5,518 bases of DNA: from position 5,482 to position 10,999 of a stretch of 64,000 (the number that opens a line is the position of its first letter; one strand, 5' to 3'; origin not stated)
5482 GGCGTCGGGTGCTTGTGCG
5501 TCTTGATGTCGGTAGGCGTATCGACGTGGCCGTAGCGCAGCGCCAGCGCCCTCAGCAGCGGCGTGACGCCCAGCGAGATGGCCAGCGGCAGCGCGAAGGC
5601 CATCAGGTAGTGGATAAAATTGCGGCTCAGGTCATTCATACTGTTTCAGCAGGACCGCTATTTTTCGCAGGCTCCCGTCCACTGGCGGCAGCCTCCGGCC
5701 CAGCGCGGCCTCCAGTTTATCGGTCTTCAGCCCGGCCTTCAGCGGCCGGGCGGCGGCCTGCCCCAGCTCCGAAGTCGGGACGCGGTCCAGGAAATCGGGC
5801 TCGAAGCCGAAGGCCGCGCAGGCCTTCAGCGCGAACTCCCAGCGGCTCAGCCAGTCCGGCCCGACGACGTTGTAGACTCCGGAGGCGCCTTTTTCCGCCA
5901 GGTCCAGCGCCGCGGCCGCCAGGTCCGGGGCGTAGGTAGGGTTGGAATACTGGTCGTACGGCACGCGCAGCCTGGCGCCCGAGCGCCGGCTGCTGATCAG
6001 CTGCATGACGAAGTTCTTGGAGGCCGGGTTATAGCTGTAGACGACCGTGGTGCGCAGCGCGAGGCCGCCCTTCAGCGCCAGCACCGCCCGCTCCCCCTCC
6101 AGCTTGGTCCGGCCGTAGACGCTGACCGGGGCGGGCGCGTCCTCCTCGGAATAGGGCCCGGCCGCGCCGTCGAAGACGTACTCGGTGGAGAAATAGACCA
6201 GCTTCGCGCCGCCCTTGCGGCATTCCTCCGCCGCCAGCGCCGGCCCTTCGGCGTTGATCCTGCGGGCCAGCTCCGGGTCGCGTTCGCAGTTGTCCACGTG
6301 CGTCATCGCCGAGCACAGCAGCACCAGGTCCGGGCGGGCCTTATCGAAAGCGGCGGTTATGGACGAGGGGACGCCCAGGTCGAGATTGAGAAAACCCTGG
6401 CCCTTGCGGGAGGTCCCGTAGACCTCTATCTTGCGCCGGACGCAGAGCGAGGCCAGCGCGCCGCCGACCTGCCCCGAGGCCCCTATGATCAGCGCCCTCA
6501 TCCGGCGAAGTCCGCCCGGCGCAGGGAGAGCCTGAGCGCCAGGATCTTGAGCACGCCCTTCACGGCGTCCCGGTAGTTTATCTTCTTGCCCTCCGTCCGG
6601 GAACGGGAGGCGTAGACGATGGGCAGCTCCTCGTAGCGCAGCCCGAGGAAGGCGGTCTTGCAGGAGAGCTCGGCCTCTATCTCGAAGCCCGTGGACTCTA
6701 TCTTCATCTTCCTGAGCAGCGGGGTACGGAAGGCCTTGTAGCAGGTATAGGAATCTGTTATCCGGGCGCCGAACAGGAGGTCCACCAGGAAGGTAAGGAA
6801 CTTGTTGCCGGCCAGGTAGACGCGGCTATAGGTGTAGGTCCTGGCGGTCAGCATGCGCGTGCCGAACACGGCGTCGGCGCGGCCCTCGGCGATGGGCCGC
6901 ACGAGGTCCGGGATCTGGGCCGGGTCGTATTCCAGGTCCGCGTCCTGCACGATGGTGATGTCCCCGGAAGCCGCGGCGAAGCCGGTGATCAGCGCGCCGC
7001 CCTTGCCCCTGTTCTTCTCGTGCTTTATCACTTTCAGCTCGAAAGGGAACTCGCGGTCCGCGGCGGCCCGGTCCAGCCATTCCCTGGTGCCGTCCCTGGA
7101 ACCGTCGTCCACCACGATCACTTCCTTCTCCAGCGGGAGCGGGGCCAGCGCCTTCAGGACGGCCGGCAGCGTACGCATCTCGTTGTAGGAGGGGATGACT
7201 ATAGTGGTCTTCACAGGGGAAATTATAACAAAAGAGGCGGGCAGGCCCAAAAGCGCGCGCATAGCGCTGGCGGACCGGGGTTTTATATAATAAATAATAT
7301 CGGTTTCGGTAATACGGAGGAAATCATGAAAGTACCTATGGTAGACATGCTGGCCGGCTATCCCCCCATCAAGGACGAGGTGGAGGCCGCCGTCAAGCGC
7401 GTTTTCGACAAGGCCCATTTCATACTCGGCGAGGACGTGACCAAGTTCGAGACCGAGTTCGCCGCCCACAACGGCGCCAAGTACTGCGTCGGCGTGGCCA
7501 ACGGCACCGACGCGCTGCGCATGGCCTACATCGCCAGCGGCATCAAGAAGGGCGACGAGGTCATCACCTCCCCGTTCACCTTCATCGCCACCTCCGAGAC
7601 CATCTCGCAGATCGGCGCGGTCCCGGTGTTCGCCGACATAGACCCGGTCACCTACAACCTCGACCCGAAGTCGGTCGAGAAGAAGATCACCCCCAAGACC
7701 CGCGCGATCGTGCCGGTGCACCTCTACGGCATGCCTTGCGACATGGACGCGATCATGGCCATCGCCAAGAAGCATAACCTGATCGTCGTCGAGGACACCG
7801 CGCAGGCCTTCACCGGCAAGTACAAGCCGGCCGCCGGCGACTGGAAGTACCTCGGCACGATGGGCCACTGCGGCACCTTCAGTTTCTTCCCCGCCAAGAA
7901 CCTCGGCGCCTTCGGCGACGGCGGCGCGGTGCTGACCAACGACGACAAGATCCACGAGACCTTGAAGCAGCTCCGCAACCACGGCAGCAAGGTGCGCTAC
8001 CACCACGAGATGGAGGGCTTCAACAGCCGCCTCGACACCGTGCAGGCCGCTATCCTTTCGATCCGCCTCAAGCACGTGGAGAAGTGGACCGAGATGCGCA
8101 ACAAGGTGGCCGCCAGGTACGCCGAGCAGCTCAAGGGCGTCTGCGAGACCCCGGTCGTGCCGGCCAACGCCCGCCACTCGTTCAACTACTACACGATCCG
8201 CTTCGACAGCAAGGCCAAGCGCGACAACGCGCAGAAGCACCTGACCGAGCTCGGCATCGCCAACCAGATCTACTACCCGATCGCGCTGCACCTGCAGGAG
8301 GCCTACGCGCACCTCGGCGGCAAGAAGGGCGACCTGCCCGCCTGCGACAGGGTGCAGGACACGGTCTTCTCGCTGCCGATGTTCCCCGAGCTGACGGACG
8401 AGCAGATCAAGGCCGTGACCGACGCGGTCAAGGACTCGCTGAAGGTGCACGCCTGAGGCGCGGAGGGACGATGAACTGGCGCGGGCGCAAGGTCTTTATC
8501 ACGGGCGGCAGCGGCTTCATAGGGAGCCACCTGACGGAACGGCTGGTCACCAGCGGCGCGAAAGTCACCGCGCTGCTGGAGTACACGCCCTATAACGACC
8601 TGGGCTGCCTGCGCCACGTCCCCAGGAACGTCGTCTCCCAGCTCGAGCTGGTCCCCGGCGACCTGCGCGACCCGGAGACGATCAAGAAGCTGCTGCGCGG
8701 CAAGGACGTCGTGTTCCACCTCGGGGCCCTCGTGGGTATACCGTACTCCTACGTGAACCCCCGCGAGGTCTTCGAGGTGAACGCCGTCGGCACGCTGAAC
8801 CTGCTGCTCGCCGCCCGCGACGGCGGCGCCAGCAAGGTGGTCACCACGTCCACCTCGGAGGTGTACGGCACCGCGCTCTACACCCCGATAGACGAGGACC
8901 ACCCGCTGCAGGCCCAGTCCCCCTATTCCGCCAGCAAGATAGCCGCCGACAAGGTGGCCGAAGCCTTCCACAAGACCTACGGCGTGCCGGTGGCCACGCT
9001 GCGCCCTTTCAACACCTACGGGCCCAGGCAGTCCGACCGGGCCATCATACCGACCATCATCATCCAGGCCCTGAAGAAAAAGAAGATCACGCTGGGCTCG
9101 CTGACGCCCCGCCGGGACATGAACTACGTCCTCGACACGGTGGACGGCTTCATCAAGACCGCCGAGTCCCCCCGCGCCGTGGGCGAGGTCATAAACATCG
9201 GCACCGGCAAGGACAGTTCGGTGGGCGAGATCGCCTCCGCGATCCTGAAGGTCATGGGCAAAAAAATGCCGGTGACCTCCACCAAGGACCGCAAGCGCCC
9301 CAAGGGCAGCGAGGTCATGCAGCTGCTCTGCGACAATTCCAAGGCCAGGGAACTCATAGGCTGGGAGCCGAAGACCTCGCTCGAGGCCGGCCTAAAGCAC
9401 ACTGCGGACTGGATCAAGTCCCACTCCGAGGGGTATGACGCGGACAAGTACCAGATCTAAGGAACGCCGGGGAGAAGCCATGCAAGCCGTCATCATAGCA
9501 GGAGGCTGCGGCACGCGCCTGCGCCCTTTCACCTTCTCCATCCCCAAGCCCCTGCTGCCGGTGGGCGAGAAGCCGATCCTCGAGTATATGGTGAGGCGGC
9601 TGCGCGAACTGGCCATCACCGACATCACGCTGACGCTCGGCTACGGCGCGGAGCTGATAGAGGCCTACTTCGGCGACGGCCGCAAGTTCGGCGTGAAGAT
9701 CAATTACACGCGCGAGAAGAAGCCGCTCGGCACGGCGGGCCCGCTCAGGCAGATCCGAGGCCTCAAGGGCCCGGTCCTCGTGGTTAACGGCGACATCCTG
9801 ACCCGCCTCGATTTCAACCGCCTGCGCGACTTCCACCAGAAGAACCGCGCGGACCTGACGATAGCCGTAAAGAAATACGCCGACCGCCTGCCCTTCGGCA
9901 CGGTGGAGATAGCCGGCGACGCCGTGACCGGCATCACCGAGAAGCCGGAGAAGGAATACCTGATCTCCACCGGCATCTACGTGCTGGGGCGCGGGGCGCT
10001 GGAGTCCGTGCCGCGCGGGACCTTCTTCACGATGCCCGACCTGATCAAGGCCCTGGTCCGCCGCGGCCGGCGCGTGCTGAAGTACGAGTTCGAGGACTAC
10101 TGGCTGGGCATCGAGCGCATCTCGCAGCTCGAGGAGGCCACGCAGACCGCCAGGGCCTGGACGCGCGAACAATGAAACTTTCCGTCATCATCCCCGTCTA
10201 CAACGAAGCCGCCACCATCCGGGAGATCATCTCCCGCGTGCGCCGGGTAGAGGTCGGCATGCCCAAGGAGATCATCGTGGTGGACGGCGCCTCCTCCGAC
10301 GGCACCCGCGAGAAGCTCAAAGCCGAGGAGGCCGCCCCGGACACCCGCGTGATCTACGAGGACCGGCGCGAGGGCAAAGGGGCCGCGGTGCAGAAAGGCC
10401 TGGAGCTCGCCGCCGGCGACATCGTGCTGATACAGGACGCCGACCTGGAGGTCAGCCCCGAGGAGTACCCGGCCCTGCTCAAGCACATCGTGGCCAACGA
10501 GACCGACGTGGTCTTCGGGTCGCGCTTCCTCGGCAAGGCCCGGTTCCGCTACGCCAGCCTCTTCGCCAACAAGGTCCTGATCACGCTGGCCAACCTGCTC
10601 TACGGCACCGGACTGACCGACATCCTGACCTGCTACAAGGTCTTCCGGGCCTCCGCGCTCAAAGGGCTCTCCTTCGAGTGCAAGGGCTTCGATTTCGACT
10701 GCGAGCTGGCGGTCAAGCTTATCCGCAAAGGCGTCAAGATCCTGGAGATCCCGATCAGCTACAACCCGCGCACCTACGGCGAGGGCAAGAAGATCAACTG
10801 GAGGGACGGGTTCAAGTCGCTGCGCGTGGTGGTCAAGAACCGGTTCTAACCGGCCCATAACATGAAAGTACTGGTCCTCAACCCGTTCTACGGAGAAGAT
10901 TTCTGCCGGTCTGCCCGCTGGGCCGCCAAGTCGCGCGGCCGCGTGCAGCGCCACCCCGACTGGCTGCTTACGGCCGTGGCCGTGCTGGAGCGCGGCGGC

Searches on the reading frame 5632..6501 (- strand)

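Call 41: search_protein_families(library=pfam, proteins=[window:5632-6501:-], max_evalue=0.001)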
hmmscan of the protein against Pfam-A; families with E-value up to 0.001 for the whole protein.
window:5632-6501:- (289 aa): 4 families
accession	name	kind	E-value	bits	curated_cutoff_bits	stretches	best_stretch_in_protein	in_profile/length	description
PF04321.23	RmlD_sub_bind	-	4.8e-66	223.2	27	1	1-279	1-279/287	RmlD substrate binding domain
PF01370.27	Epimerase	-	3.8e-24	85.8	20.9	1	3-212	1-239/240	NAD dependent epimerase/dehydratase family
PF16363.11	GDP_Man_Dehyd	-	3.8e-11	43.5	27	1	4-170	1-198/332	GDP-mannose 4,6 dehydratase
PF02719.21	Polysacc_synt_2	-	0.00081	19.1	20.2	0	47-143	68-152/293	Polysaccharide biosynthesis protein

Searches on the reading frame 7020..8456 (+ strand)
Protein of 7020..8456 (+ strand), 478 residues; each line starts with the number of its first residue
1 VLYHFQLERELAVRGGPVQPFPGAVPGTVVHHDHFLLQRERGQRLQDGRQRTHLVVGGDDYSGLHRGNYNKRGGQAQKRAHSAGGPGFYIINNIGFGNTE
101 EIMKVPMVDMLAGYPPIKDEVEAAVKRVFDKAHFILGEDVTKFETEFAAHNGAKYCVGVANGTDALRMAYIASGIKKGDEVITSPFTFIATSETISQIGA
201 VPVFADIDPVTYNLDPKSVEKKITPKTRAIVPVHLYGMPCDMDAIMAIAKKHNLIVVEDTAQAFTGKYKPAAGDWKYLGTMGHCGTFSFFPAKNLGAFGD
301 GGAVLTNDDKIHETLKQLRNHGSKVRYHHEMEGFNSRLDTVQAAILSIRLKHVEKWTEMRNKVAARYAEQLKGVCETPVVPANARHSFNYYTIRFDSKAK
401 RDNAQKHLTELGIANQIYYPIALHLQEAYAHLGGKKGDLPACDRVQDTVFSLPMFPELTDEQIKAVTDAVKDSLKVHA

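Call 70: search_protein_families(library=pfam, proteins=[window:7020-8456:+], max_evalue=0.0001)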
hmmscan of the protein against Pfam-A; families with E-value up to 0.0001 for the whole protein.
window:7020-8456:+ (478 aa): 2 families
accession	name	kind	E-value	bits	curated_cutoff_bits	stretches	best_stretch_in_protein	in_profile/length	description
PF01041.23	DegT_DnrJ_EryC1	-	2.4e-118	395.9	19.8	1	117-470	3-359/360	DegT/DnrJ/EryC1/StrS aminotransferase family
PF01053.26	Cys_Met_Meta_PP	-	3.1e-06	26.4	27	1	141-260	55-174/381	Cys/Met metabolism PLP-dependent enzyme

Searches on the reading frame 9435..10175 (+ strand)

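Call 70: search_protein_families(library=pfam, proteins=[window:9435-10175:+], max_evalue=0.0001)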
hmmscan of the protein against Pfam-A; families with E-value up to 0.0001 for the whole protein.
window:9435-10175:+ (246 aa): 2 families
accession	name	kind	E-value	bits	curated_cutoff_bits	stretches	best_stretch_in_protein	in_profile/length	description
PF00483.29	NTP_transferase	-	8.4e-38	130.8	21.2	1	18-238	2-241/245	Nucleotidyl transferase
PF12804.13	NTP_transf_3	-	6.4e-09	36.6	27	1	18-148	1-125/160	MobA-like NTP transferase domain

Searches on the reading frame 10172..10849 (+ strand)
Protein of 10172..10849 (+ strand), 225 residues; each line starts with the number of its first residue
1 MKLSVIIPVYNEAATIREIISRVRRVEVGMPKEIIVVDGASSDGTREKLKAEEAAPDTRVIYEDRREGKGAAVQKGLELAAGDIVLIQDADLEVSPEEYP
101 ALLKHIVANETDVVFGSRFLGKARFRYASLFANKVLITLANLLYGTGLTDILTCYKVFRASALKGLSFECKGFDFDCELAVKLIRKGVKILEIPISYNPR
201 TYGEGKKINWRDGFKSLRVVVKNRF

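Call 70: search_protein_families(library=pfam, proteins=[window:10172-10849:+], max_evalue=0.0001)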
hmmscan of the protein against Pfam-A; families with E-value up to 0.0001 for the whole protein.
window:10172-10849:+ (225 aa): 3 families
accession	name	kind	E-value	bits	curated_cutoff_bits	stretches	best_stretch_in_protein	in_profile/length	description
PF00535.33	Glycos_transf_2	-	3.4e-32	112.1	23.3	1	4-164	1-165/168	Glycosyl transferase family 2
PF13641.12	Glyco_tranf_2_3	-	1.2e-08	35.7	27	1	3-120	3-125/230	Glycosyltransferase like family 2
PF10111.15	Glyco_tranf_2_2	-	2.6e-07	30.8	27.3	1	4-106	1-106/276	Glycosyltransferase like family 2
